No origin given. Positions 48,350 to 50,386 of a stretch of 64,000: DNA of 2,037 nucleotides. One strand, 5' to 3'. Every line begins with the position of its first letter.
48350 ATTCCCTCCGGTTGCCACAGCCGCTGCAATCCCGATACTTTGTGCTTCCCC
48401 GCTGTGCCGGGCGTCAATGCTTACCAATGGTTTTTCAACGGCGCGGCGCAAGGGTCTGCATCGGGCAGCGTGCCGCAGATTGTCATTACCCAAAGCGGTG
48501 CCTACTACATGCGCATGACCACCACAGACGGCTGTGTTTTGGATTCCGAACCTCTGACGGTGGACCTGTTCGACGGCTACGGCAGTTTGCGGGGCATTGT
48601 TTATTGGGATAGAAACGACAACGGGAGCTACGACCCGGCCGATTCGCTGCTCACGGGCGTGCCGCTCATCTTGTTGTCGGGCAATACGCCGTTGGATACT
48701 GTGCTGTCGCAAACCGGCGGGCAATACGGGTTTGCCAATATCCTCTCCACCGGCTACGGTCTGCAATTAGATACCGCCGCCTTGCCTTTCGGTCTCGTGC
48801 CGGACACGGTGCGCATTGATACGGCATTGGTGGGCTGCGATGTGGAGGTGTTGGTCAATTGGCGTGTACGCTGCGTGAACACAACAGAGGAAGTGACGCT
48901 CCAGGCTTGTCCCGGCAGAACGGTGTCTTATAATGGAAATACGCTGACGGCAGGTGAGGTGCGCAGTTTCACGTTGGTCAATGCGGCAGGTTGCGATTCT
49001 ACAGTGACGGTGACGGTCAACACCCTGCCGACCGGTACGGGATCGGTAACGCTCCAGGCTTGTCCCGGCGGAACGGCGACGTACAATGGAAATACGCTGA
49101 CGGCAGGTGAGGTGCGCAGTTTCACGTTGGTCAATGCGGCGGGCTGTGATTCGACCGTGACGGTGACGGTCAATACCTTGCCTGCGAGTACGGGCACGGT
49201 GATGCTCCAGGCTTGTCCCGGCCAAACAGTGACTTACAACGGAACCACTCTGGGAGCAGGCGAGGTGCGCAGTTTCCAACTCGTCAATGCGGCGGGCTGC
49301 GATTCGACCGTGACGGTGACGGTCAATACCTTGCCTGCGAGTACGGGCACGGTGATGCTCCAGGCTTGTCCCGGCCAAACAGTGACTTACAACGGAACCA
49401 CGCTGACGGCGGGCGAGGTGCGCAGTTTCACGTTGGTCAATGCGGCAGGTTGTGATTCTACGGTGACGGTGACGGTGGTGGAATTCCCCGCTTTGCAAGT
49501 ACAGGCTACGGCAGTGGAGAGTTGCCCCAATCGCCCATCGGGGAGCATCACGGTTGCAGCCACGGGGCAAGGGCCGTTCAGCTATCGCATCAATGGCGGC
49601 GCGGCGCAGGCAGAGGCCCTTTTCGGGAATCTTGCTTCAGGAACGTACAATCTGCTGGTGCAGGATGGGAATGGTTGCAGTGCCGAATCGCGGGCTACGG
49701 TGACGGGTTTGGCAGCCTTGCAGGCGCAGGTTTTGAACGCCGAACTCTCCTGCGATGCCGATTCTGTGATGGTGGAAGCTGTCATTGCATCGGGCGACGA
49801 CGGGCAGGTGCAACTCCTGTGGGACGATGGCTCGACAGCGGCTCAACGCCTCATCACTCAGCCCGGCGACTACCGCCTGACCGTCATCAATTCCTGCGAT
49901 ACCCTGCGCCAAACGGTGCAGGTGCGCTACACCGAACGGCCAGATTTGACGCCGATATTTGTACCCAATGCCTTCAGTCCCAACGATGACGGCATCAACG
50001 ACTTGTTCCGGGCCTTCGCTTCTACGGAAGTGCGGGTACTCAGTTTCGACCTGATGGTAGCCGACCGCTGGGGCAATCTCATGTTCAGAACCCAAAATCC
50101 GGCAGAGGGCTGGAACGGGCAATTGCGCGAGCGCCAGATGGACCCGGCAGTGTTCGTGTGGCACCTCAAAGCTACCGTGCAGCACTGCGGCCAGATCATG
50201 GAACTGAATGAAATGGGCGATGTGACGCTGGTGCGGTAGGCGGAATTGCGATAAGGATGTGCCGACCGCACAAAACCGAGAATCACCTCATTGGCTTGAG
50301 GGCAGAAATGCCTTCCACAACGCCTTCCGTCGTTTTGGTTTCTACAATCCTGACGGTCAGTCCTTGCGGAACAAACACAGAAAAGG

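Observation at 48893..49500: Recently duplicated 153-bp in-frame tandem repeats in the 2210-aa type-B T9SS cargo gene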

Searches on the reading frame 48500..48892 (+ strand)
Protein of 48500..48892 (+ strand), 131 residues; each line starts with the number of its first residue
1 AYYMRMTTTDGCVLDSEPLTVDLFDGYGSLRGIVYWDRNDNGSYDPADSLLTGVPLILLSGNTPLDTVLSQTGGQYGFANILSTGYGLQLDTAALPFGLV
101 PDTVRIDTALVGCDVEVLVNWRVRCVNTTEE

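Call 9: search_protein_families(library=pfam, proteins=[window:48500-48892:+], max_evalue=10)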
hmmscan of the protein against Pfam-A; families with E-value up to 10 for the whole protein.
window:48500-48892:+ (131 aa): 1 family
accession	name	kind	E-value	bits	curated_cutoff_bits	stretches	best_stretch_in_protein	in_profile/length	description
PF17210.9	SdrD_B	-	3.9e-05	24.3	29.7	1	32-92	5-66/112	SdrD B-like domain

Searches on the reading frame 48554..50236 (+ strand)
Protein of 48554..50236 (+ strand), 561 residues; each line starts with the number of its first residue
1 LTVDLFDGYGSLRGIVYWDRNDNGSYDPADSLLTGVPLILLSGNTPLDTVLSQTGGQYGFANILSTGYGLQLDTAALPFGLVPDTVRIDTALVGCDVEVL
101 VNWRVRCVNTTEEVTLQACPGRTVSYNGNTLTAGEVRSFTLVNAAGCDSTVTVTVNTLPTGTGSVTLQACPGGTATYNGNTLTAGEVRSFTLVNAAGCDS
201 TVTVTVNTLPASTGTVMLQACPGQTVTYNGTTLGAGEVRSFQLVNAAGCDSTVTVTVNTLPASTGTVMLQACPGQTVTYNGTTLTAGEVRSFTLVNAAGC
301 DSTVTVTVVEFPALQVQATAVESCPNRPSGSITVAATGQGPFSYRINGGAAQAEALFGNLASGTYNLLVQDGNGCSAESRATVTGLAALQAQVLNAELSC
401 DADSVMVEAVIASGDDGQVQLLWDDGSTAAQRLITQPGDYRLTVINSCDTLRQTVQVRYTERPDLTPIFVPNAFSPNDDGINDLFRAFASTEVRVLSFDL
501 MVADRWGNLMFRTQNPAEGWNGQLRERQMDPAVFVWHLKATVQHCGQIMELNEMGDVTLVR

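Call 11: find_homologous_proteins(query=window:48554-50236:+, max_evalue=0.00001)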
Query window:48554-50236:+ (561 aa): 1501 proteins with E <= 0.00001 among 8000 candidates; the best 120 are listed.
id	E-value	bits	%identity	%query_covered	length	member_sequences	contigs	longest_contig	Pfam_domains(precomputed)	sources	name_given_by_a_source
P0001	6.9e-218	743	40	84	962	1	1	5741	PF17210.10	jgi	jgi:hypothetical protein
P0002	1.3e-203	696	52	100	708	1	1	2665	PF13585.13,PF19081.7,PF17210.10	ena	-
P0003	3.3e-193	662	86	62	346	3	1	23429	PF13585.13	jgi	jgi:gliding motility-associated-like protein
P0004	2.6e-180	619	37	84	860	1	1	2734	PF13585.13,PF17210.10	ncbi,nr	ncbi:MAG: gliding motility-associated C-terminal domain-containing protein, partial [Phaeodactylibac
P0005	3.1e-165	569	38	89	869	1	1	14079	PF13585.13,PF25324.2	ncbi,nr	ncbi:MAG: gliding motility-associated C-terminal domain-containing protein, partial [Bacteroidetes b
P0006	7.0e-164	565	37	83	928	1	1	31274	PF22496.1,PF26614.1,PF20888.3,PF03422.22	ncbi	-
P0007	8.0e-159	548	42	83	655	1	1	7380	PF13585.13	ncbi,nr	ncbi:MAG: gliding motility-associated C-terminal domain-containing protein, partial [Saprospiraceae 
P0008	1.4e-151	524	36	94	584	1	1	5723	PF13585.13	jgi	jgi:gliding motility-associated-like protein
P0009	1.9e-151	524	40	84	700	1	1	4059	PF13585.13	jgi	jgi:gliding motility-associated-like protein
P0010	3.8e-150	519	37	80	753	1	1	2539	PF13585.13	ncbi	-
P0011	2.4e-149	517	36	84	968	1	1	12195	PF13585.13,PF17210.10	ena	-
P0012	3.7e-147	510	40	84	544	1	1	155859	PF13585.13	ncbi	-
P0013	7.6e-147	509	41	83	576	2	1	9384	PF13573.13,PF13585.13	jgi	jgi:gliding motility-associated-like protein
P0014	1.6e-145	504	35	80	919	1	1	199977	PF13585.13,PF17210.10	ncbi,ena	-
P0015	5.5e-137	476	40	100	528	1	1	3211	PF13585.13,PF17210.10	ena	-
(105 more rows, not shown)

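Call 13: find_encoding_contigs(protein=P0003, flank=10000, max_places=6)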
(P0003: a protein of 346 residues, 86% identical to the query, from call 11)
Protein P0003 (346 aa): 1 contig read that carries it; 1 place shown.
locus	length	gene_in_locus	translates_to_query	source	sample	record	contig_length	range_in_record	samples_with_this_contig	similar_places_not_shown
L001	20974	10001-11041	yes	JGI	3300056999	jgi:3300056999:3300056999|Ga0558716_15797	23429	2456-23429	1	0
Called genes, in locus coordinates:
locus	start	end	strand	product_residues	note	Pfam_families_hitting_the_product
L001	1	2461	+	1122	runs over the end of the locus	PF07494:Reg_prop (faint), PF08450:SGL (faint), PF07495:Y_Y_Y, PF06580:His_kinase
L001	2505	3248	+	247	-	PF00072:Response_reg, PF04397:LytTR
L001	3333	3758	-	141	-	-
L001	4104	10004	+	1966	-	PF00963:Cohesin (faint), PF18911:PKD_4, PF19408:PKD_6 (weak), PF00801:PKD, PF18911:PKD_4, PF00801:PKD, PF18911:PKD_4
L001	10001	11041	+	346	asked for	PF13585:CHU_C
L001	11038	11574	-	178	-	PF02472:ExbD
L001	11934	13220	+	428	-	PF00270:DEAD, PF04851:ResIII (weak), PF00271:Helicase_C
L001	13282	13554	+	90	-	-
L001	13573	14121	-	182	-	-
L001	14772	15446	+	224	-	PF02310:B12-binding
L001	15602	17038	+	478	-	PF03308:MeaB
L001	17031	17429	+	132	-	PF01642:MM_CoA_mutase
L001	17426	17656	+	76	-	PF01642:MM_CoA_mutase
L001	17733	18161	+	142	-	PF01642:MM_CoA_mutase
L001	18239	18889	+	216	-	PF13304:AAA_21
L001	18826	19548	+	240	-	PF14103:DUF4276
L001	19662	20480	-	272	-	PF07478:Dala_Dala_lig_C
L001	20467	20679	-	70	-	-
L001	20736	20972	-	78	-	?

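Call 14: find_encoding_contigs(protein=P0002, flank=5000, max_places=4)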
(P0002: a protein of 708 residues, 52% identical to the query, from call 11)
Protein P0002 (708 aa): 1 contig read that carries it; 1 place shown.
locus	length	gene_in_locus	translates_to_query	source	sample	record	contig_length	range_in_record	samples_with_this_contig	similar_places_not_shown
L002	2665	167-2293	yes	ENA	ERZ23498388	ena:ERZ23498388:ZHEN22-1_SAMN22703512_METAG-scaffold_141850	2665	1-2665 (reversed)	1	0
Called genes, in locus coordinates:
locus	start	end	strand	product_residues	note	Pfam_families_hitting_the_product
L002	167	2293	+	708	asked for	PF19081:Ig_7 (faint), PF17210:SdrD_B (faint), PF13585:CHU_C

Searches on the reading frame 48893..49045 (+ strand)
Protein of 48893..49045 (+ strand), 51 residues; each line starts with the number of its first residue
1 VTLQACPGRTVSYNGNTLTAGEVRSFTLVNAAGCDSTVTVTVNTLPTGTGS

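Call 9: search_protein_families(library=pfam, proteins=[window:48893-49045:+], max_evalue=10)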
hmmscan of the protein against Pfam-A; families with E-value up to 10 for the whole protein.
window:48893-49045:+ (51 aa): 0 families

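Call 43: search_solved_structures(query=A2, max_evalue=1, show_alignments=2)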
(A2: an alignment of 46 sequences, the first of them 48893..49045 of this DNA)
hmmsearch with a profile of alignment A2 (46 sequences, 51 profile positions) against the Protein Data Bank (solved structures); distinct sequences matched with E-value up to 1: 0.

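Call 44: search_protein_families(library=pfam, alignment_id=A2, max_evalue=1)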
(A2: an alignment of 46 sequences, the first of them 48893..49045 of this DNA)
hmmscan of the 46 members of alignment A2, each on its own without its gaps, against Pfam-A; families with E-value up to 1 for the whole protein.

A. member 1, window:48893-49045:+ (51 aa): 0 families

B. families by the number of members that match (of 46 scanned): 8 families
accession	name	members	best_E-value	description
PF18745.7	SNAD2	1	0.0079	Secreted Novel AID/APOBEC-like Deaminase 2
PF23886.1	DUF7239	1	0.029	Family of unknown function (DUF7239)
PF19081.6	Ig_7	1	0.047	Ig-like domain CHU_C associated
PF02159.20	Oest_recep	1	0.062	Oestrogen receptor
PF21111.3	CDI_toxin_EC869_like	1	0.069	CDI toxin restriction endonuclease-like domain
PF23843.2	DUF7210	1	0.14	Domain of unknown function (DUF7210)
PF15131.11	DUF4567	1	0.16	Domain of unknown function (DUF4567)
PF06206.17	CpeT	1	0.16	CpeT/CpcT family (DUF1001)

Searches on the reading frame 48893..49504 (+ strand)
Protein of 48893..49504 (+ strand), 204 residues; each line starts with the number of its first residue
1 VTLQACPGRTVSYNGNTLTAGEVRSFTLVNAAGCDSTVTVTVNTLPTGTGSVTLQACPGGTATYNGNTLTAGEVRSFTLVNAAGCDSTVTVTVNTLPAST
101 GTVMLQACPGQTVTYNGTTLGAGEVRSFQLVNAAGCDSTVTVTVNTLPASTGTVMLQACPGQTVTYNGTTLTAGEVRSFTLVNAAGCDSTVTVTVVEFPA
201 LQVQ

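Call 9: search_protein_families(library=pfam, proteins=[window:48893-49504:+], max_evalue=10)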
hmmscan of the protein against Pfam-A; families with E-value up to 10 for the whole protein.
window:48893-49504:+ (204 aa): 14 families
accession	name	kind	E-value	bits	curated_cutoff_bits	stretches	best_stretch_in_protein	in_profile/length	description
PF03855.18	M-factor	-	2.7e-06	27.9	25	4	20-43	5-28/43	M-factor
PF01091.23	PTN_MK_C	-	0.00015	22.5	25.3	0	19-41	18-43/65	PTN/MK heparin-binding protein family, C-terminal domain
PF07987.16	DUF1775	-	0.00025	21.9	25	2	11-69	2-61/146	Domain of unkown function (DUF1775)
PF02839.19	CBM_5_12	-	0.0056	17.1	26.2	0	161-170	11-20/44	Carbohydrate-binding module family 5/12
PF23843.2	DUF7210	-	0.0083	16.1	27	0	163-176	8-21/38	Domain of unknown function (DUF7210)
PF24311.1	THSD1_D3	-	0.013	15.7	27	0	182-203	7-28/100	THSD1 third Ig-like domain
PF02793.27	HRM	-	0.014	16.2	26.2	0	84-118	3-37/66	Hormone receptor domain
PF00970.30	FAD_binding_6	-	0.015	16.1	21.1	1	7-61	32-86/99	Oxidoreductase FAD-binding domain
PF23793.1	LysC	-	0.14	12.5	27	2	83-121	4-39/69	Rz1-like lysis system protein LysC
PF18230.7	Glyc_hyd_38C_2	-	0.18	12.4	26.2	0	79-115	48-84/89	Glycosyl hydrolases family 38 C-terminal sub-domain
PF14481.13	Fimbrial_PilY2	-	0.28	11.3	25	0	146-171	33-58/75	Type 4 fimbrial biogenesis protein PilY2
PF06865.17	Ppnp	-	1.1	10.1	25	0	16-41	4-29/92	Pyrimidine/purine nucleoside phosphorylase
PF23547.1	Zn_ribbon_FGT1_1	-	1.4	9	27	0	185-194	6-15/35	FORGETTER1 first zinc ribbon domain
PF22839.2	DUF7015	-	10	6.9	35.2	1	90-143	6-59/100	Domain of unknown function (DUF7015)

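Call 10: search_solved_structures(query=window:48893-49504:+, max_evalue=10)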
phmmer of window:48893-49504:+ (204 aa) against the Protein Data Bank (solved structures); distinct sequences matched with E-value up to 10: 1.
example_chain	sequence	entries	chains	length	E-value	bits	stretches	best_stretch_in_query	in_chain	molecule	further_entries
3r4r_A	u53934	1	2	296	0.9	12.5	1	58-152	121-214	hypothetical fimbrial assembly protein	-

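Call 35: predict_structure(alignment_id=A1)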
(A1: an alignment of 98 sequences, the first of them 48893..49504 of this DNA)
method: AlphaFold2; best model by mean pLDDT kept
length: 204 residues; sequences in the alignment: 98
mean_pLDDT: 96.8   pTM: 0.72
mean pLDDT of the five models: 96.8, 96.7, 96.7, 96.5, 96.2
residues with pLDDT >= 90: 198; 70-90: 5; 50-70: 0; < 50: 1
segments of 3 or more residues with pLDDT < 50: none
pLDDT, mean of each block of 10 residues (from residue 1): 97 98 97 97 98 98 98 98 97 97 98 98 98 97 98 97 97 98 97 95 69
secondary structure, 60 per line:
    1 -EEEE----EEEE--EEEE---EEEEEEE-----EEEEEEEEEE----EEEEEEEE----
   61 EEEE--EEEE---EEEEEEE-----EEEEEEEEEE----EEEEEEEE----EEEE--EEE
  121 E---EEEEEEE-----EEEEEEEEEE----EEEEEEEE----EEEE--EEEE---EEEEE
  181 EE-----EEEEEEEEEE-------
elements in order: E2-5 E10-13 E16-19 E23-29 E35-44 E49-56 E61-64 E67-70 E74-80 E86-95 E100-107 E112-115 E118-121 E125-131 E137-146 E151-158 E163-166 E169-172 E176-182 E188-197

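Call 39: fold_search(model_id=the predicted structure, library=pdb)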
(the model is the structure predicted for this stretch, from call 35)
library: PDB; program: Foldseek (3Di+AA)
matches with E <= 10: 505; with E <= 0.001: 2
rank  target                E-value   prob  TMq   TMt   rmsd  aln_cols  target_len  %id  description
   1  9flp_A                1.5e-05  1.00  0.26  0.10  12.1       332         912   16  CryoEM structure of the neck (1403-2314) in the grappling hook protein A (GhpA) in the bacterium Aureispira sp. CCB-QB (released 2024-10-16)
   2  9fly_A                3.2e-04  0.99  0.23  0.10  12.4       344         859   16  CryoEM structure of the base (4151-5009) in the grappling hook protein A (GhpA) in the bacterium Aureispira sp. CCB-QB (released 2024-10-16)
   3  2qdf                  2.2e-03  0.57  0.16  0.12  29.1       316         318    8  Structure of N-terminal domain of E. Coli YaeT (released 2007-09-04)
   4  9ijj_4G               3.0e-03  0.98  0.31  0.03  12.4       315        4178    7  In situ structure of the central apparatus in mouse sperm axoneme. (released 2025-06-04)
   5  9a2o_MODEL_1_A        3.1e-03  0.60  0.14  0.05  31.9       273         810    7  Model of E. coli BamA by in-cell photo-crosslinking MS and deep learning (released 2023-02-24)
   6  9ijj_4K               3.9e-03  0.97  0.30  0.18  12.9       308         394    8  In situ structure of the central apparatus in mouse sperm axoneme. (released 2025-06-04)
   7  9hg5_A                3.9e-03  0.51  0.15  0.05  31.6       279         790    7  BAM-SurA complex in the swing-in state with full length BamC resolved (released 2025-04-16)
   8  5jde_A                5.4e-03  0.47  0.20  0.17  20.1       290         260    8  Crystal structure of I9-I11 tandem from titin (P1) (released 2016-09-14)
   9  6lyq_A                9.3e-03  0.51  0.17  0.06  32.3       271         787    6  Structure of the BAM complex (released 2021-01-06)
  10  5ayw_A                1.0e-02  0.38  0.15  0.05  33.2       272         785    7  Structure of a membrane complex (released 2016-02-24)
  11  5d0o_A                1.2e-02  0.35  0.15  0.05  33.5       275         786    7  BamABCDE complex, outer membrane beta barrel assembly machinery entire complex (released 2016-03-09)
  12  6s5y_B                1.3e-02  0.66  0.15  0.18  10.2       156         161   15  Structure of tandemly arrayed consecutive Rib domains (Rib2R) from Group B Streptococcal species Streptococcus agalact (released 2019-12-11)
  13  8us3                  1.3e-02  0.44  0.15  0.07  18.0       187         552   11  C2 Crystal structure of TamA from Pseudomonas aeruginosa at 3.1 Ang (released 2024-06-26)
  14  8qpu_A                1.3e-02  0.33  0.14  0.06  30.5       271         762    7  Release Complex: BAM bound EspP and Extended SurA (released 2024-11-06)
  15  1qz1                  1.4e-02  0.25  0.16  0.13  21.9       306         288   11  Crystal Structure of the Ig 1-2-3 fragment of NCAM (released 2003-11-04)
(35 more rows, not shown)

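Call 69: search_protein_representatives(protein=window:48893-49504:+)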
Query: 204 residues. Proteins with E-value up to 0.001 (for the whole library): 12107; up to 1e-10: 6768; up to 1e-30: 2051. The best 150 are listed.
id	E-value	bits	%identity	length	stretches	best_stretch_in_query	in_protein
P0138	0.0e+00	1405.6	28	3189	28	5-195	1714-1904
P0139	0.0e+00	1375.7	31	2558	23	4-199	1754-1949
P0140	0.0e+00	1263.9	44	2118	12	1-200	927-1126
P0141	2.3e-277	927.2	49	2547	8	3-197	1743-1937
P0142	2.9e-273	913.8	43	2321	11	2-201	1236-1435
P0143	2.4e-271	907.6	27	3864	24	12-192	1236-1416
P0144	8.2e-269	899.3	27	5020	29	5-195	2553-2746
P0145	1.6e-259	869.1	41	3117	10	4-199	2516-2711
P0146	1.6e-258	865.7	46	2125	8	3-198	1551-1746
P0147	3.8e-252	845.0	26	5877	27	5-200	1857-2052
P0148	1.5e-249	836.5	51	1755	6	1-195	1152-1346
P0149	8.1e-238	798.3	38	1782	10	10-199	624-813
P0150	1.2e-231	778.1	47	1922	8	1-199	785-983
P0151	7.0e-223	749.6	47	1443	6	3-201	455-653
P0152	3.5e-220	740.8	48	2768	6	2-195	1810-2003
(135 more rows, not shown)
